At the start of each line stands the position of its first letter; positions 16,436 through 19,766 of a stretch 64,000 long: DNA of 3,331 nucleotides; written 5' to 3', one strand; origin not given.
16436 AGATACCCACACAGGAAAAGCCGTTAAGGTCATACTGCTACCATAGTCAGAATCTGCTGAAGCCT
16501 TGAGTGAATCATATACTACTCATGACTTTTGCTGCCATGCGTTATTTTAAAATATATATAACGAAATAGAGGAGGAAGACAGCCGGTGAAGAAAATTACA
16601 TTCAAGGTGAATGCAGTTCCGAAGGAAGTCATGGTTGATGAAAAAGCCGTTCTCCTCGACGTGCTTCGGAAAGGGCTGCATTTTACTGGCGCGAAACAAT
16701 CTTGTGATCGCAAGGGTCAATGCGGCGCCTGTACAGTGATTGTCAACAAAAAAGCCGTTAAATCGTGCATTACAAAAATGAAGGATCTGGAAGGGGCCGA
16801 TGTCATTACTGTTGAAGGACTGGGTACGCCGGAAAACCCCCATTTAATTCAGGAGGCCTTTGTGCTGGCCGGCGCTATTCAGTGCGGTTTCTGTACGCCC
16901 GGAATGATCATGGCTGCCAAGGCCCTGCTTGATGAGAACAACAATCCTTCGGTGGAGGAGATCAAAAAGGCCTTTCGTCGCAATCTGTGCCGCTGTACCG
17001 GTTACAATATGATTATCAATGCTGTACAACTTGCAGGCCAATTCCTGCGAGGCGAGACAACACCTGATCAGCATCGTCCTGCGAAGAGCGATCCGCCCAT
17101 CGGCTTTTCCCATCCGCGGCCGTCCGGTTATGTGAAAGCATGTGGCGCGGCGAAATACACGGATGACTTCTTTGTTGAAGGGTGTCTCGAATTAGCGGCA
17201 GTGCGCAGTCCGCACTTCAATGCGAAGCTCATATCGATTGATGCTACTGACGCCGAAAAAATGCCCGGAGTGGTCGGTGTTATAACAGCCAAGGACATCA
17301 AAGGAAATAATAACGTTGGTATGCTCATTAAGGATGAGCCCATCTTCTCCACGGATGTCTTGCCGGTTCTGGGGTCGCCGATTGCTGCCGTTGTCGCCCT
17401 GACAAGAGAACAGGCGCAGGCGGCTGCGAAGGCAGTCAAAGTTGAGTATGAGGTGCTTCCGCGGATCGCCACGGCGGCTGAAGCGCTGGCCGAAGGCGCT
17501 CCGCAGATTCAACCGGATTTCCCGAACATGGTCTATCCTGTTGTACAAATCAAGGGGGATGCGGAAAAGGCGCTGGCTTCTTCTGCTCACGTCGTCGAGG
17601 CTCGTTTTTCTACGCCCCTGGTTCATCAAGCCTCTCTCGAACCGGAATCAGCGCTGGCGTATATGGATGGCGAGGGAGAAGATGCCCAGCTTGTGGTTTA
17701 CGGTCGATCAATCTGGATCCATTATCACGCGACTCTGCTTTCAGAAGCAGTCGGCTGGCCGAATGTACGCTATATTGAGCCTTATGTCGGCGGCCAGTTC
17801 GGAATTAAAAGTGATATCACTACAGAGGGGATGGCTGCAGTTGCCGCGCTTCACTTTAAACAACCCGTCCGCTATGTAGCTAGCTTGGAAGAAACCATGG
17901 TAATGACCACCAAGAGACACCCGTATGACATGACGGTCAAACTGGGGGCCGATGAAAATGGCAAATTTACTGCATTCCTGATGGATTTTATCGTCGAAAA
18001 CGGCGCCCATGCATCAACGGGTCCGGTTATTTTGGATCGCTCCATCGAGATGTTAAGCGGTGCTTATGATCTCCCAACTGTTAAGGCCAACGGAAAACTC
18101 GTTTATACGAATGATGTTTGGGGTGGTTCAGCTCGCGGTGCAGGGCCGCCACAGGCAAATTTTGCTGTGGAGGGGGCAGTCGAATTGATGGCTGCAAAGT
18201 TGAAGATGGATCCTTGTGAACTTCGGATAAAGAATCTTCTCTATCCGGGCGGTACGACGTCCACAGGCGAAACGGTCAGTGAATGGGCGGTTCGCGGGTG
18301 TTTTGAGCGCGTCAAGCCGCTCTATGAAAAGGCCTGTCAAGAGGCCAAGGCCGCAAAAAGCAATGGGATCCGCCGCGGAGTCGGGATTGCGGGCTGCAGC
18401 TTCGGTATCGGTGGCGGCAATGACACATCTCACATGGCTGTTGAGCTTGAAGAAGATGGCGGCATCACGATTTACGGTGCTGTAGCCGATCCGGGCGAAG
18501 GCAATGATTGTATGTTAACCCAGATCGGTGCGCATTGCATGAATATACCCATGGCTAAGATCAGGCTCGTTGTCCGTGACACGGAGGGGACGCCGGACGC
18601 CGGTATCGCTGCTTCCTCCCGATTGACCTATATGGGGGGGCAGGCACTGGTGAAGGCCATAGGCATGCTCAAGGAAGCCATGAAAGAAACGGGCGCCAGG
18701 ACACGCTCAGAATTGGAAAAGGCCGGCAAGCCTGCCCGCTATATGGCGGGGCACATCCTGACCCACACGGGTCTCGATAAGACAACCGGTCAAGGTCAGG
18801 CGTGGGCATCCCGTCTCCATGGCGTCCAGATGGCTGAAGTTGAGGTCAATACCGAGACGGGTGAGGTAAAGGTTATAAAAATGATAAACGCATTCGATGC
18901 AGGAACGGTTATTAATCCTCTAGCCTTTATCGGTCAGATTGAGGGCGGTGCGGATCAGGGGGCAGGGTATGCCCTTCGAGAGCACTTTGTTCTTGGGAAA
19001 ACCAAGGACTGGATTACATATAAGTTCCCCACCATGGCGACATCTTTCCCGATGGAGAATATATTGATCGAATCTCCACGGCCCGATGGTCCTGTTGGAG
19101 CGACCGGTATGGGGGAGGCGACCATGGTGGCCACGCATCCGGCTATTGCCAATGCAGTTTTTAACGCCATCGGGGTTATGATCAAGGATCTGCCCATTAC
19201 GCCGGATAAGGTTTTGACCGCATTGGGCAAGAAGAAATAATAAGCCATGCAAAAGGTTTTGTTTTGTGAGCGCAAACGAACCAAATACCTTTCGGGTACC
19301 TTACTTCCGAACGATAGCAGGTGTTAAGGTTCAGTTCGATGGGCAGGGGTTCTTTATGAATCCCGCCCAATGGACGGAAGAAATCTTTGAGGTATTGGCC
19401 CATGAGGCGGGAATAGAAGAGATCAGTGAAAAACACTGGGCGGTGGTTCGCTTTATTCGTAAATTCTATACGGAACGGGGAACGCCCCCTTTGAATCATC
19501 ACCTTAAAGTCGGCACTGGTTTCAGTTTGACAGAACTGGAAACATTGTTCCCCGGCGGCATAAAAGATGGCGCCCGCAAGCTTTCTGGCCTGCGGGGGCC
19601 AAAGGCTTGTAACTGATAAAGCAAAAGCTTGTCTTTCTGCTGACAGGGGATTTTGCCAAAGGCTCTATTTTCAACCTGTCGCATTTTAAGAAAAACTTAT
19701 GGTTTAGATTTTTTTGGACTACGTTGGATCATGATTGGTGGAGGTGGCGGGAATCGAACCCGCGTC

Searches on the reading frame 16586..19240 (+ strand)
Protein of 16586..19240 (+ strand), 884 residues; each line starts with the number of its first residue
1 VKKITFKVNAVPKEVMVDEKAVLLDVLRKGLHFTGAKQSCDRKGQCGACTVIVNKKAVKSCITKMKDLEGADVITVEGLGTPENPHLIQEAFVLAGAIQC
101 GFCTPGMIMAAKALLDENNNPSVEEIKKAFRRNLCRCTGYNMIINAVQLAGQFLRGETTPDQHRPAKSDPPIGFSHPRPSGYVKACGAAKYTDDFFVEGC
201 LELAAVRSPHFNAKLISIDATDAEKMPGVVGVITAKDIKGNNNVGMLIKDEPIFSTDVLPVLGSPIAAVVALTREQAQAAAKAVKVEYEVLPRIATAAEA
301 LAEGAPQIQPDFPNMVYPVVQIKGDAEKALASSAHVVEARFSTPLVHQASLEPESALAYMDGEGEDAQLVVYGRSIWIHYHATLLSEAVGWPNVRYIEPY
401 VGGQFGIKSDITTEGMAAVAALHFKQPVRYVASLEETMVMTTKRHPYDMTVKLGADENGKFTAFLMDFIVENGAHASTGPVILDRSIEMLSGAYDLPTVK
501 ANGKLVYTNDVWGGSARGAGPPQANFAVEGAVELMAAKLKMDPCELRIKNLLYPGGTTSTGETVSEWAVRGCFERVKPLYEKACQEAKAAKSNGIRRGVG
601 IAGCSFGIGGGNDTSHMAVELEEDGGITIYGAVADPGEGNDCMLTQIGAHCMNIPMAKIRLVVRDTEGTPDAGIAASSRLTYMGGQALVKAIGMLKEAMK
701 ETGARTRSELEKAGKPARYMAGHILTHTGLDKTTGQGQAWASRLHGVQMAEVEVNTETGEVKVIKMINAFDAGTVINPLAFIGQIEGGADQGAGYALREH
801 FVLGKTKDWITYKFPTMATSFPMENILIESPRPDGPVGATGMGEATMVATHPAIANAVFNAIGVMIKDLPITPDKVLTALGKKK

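Call 61: search_protein_families(library=ncbifam, proteins=[window:16586-19240:+], max_evalue=0.00001)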
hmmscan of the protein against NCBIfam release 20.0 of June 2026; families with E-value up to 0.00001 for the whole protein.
window:16586-19240:+ (884 aa): 20 families
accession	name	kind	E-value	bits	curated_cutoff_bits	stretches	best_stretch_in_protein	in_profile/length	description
NF045668.1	pterin_aldehy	equivalog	2e-221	737.6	1100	1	3-880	2-904/905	molybdopterin-dependent aldehyde oxidoreductase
TIGR03311.1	Se_dep_XDH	equivalog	6.4e-174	580.3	830.45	1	8-871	5-841/848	selenium-dependent xanthine dehydrogenase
NF043082.1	XdhA_XDHase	equivalog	2.3e-120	403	780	2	172-702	1-548/758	xanthine dehydrogenase subunit XdhA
TIGR03194.1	4hydrxCoA_A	equivalog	4.5e-118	395.7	994.55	2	177-706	2-536/746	4-hydroxybenzoyl-CoA reductase subunit alpha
NF007426.0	PRK09970.1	equivalog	2.6e-114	382.9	916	2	173-702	7-551/761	xanthine dehydrogenase molybdenum-binding subunit XdhA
TIGR03196.1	pucD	equivalog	2.3e-108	363.6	783.65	2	178-707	9-550/763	xanthine dehydrogenase subunit D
NF041018.1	glyceraldDH_alpha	equivalog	4.7e-89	299.7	790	1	185-876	16-740/741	glyceraldehyde dehydrogenase subunit alpha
TIGR03313.1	Se_sel_red_Mo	hypoth_equivalog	5.1e-79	266.1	1101.9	2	322-882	360-951/951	molybdopterin-dependent oxidoreductase Mo/Fe-S-binding subunit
TIGR02969.1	mam_aldehyde_ox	subfamily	3e-73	247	1912.3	2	167-796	571-1207/1330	aldehyde oxidase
TIGR02965.1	xanthine_xdhB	equivalog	1.8e-70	238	849.5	2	176-706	5-539/758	xanthine dehydrogenase molybdopterin binding subunit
NF040766.1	CODH_aero_grp5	exception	9e-66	222.5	950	2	187-701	20-555/785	aerobic carbon-monoxide dehydrogenase large subunit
NF041671.1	peri_hyde_PaoC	equivalog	1.2e-65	222.3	1180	1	165-882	11-733/735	aldehyde oxidoreductase molybdenum-binding subunit PaoC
TIGR02416.1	CO_dehy_Mo_lg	equivalog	5.9e-57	193.4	991.15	2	187-698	8-559/770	aerobic carbon-monoxide dehydrogenase large subunit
NF041020.1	glyceraldDH_gamma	equivalog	7.8e-48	162.1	290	1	3-154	12-162/164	glyceraldehyde dehydrogenase subunit gamma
NF043084.2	XdhC_XDHase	equivalog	8.3e-46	155.2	217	1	2-149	1-148/151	xanthine dehydrogenase subunit XdhC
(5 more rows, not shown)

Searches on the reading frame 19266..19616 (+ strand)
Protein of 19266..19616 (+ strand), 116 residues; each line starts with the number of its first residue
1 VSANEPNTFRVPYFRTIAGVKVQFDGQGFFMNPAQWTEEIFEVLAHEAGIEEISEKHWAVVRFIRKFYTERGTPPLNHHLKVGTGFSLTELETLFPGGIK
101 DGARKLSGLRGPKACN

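Call 61: search_protein_families(library=ncbifam, proteins=[window:19266-19616:+], max_evalue=0.00001)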
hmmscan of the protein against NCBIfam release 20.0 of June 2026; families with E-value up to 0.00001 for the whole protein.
window:19266-19616:+ (116 aa): 2 families
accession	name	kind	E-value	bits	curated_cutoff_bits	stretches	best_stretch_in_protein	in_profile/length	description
TIGR03342.1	dsrC_tusE_dsvC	subfamily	1.1e-16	61.1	53.5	1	17-115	3-107/108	TusE/DsrC/DsvC family sulfur relay protein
NF008562.0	PRK11508.1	equivalog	1.9e-12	47.3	191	1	18-115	5-108/109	sulfurtransferase TusE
